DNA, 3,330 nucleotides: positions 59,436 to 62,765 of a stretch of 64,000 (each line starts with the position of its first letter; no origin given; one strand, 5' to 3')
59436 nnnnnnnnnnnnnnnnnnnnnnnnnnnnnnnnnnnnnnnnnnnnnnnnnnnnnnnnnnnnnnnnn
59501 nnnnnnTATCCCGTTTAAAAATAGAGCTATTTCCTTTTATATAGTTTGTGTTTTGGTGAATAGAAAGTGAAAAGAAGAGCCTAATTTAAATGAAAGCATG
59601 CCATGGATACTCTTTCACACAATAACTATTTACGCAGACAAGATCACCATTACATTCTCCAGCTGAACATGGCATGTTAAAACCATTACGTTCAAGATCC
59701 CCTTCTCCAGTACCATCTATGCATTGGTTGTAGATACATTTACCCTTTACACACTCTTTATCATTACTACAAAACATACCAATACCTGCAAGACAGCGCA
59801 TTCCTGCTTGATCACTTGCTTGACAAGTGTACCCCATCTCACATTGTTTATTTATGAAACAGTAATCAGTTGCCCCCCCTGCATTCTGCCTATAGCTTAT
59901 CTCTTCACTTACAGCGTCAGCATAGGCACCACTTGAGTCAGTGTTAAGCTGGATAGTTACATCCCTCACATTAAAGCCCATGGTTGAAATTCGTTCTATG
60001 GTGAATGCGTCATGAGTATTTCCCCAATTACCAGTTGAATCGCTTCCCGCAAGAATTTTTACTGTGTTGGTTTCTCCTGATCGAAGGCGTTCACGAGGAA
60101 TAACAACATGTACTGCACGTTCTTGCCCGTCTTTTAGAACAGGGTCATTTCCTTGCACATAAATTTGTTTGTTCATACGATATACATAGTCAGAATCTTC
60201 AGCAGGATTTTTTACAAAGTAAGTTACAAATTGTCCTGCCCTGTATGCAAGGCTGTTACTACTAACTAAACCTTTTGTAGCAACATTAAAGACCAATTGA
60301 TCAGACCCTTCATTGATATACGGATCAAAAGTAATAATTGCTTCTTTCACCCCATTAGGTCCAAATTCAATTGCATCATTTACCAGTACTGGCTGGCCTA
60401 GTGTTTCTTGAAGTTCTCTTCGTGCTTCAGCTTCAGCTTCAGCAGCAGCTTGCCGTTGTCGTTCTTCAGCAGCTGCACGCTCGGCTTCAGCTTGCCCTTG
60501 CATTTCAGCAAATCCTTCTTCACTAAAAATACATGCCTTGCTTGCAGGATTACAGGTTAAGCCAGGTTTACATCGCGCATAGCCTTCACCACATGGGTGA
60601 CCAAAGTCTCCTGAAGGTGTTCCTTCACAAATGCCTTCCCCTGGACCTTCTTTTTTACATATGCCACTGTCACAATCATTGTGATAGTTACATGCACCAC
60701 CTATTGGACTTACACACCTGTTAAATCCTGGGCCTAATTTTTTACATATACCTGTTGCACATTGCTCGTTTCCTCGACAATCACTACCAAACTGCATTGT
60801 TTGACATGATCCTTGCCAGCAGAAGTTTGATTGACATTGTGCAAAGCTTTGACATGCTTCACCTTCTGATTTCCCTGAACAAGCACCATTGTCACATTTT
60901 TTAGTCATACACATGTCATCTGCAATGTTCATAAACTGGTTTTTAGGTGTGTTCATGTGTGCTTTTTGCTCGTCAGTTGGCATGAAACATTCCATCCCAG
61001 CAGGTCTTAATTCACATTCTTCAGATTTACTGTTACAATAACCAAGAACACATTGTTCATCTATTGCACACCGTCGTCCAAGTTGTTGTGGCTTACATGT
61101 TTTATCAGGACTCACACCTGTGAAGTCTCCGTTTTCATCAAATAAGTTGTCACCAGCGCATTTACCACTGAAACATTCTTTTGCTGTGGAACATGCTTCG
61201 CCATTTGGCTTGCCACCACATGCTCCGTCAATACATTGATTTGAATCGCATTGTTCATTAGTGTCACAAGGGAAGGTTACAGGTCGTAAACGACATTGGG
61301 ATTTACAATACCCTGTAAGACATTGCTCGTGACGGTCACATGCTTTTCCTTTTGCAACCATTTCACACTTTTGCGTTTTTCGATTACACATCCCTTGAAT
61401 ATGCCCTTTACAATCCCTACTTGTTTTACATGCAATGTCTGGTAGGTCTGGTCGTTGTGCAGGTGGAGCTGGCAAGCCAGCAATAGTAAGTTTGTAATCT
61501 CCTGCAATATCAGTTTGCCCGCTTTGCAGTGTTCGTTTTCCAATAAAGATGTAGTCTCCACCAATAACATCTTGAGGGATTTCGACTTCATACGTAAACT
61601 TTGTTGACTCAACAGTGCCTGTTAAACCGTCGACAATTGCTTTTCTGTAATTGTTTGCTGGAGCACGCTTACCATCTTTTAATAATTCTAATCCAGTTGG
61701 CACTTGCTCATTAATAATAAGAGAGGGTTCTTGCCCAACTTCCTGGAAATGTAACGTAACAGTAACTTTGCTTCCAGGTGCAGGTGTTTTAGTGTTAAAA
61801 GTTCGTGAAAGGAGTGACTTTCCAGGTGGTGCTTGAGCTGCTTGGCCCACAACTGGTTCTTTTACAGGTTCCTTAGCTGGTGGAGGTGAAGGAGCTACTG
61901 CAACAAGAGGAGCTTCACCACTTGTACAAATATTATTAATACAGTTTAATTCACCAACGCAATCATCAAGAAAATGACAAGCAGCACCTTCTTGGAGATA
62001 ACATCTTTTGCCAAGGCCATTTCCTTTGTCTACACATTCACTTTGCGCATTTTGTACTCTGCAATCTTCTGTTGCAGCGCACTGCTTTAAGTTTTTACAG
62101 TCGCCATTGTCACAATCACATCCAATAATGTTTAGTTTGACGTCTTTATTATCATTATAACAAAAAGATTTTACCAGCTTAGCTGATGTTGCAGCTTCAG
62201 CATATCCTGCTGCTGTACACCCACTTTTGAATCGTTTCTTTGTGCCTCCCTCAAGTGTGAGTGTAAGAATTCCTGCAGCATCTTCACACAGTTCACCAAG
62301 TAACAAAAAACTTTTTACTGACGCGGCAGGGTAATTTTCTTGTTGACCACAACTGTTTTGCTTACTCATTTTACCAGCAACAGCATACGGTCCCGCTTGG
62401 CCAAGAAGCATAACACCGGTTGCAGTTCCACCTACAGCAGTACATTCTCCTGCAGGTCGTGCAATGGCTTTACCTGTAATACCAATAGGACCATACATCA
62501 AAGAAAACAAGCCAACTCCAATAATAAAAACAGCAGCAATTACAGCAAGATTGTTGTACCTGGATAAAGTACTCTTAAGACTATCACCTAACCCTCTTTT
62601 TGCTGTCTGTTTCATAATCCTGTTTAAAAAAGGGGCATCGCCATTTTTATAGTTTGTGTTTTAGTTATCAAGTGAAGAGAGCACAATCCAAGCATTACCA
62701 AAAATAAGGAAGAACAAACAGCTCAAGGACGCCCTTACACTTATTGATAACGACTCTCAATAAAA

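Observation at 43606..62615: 19-kb head-to-tail array of seven giant cysteine-rich modular surface proteins (an eighth lies at 33.2-35.3 kb)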

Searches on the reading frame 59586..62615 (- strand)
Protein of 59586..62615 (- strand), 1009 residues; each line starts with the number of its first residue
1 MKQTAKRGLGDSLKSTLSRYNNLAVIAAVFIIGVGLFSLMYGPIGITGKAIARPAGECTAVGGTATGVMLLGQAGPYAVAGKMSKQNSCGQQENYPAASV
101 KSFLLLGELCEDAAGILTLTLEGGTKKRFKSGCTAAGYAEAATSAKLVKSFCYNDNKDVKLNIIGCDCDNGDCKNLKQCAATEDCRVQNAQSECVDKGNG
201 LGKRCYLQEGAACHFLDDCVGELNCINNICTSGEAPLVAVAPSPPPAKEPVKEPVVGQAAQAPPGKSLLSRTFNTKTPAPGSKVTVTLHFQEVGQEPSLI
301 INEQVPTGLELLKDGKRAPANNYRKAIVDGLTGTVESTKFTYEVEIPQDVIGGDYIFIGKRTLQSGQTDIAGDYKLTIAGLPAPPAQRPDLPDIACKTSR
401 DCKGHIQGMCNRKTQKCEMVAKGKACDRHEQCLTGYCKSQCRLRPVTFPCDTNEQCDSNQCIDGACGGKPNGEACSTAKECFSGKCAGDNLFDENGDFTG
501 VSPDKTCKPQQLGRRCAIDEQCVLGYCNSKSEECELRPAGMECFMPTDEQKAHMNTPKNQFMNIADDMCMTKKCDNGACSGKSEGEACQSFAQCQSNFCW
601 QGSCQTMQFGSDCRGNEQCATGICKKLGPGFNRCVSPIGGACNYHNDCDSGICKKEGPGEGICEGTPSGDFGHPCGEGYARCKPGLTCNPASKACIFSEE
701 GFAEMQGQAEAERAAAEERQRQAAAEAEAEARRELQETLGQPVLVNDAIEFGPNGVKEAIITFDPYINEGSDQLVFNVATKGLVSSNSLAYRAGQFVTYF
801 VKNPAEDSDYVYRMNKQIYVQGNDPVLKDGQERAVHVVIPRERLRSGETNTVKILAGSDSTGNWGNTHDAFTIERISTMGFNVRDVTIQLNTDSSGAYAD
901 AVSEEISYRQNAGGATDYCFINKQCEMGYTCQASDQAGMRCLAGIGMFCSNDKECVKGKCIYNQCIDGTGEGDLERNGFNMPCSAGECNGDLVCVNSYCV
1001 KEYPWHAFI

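Call 5: search_protein_families(library=pfam, proteins=[window:59586-62615:-], max_evalue=0.1)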
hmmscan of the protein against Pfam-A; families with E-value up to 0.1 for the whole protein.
window:59586-62615:- (1009 aa): 0 families

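Call 17: search_protein_families(library=ncbifam, proteins=[window:59586-62615:-], max_evalue=0.1)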
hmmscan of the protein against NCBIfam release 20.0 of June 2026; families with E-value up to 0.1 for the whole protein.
window:59586-62615:- (1009 aa): 0 families

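Call 18: search_protein_families(library=phrogs, proteins=[window:59586-62615:-], max_evalue=0.01)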
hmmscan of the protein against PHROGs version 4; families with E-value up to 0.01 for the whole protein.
window:59586-62615:- (1009 aa): 0 families

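Call 72: find_encoding_contigs(protein=window:59586-62615:-, flank=10000, max_places=4)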
Protein window:59586-62615:- (1009 aa): 5 contigs read that carry it; 4 places shown.
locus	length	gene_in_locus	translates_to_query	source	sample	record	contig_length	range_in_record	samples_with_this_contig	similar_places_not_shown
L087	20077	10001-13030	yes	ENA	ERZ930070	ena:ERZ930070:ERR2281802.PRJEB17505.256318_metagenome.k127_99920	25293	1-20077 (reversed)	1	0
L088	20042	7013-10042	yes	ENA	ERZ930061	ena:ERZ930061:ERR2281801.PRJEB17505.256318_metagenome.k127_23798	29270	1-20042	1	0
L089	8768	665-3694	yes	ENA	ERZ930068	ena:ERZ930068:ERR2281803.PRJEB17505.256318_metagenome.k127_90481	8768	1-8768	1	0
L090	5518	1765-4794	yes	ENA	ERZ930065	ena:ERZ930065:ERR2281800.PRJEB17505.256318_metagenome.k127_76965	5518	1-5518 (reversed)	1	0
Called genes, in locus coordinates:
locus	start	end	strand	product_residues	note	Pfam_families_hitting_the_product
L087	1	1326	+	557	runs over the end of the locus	PF00078:RVT_1, PF14493:HTH_40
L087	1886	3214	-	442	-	PF02403:Seryl_tRNA_N, PF00587:tRNA-synt_2b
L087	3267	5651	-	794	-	PF13385:Laminin_G_3, PF02210:Laminin_G_2 (faint)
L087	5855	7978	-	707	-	PF01841:Transglut_core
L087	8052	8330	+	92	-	-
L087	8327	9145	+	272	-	-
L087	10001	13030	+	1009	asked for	-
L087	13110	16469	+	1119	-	PF00127:Copper-bind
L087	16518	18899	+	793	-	-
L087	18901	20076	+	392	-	?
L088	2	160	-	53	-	?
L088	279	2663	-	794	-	PF13385:Laminin_G_3, PF02210:Laminin_G_2 (faint)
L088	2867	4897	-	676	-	PF01841:Transglut_core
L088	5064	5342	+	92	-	-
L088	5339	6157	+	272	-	-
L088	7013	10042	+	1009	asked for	-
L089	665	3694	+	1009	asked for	-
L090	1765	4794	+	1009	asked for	-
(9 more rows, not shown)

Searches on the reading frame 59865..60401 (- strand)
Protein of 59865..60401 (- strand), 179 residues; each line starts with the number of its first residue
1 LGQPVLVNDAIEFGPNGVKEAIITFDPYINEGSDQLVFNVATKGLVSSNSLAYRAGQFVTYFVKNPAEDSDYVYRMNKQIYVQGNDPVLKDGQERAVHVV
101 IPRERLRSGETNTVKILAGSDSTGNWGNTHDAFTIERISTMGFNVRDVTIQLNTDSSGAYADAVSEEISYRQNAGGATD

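Call 65: search_solved_structures(query=window:59865-60401:-, max_evalue=10)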
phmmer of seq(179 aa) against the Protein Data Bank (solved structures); distinct sequences matched with E-value up to 10: 2.
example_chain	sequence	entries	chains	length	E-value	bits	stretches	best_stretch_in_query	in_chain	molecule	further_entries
4eqq_A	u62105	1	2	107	0.69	13.2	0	8-40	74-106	Putative host cell surface-exposed lipoprotein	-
1mnm_C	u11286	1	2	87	1.1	12.6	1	30-61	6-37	PROTEIN (MAT ALPHA-2 TRANSCRIPTIONAL REPRESSOR)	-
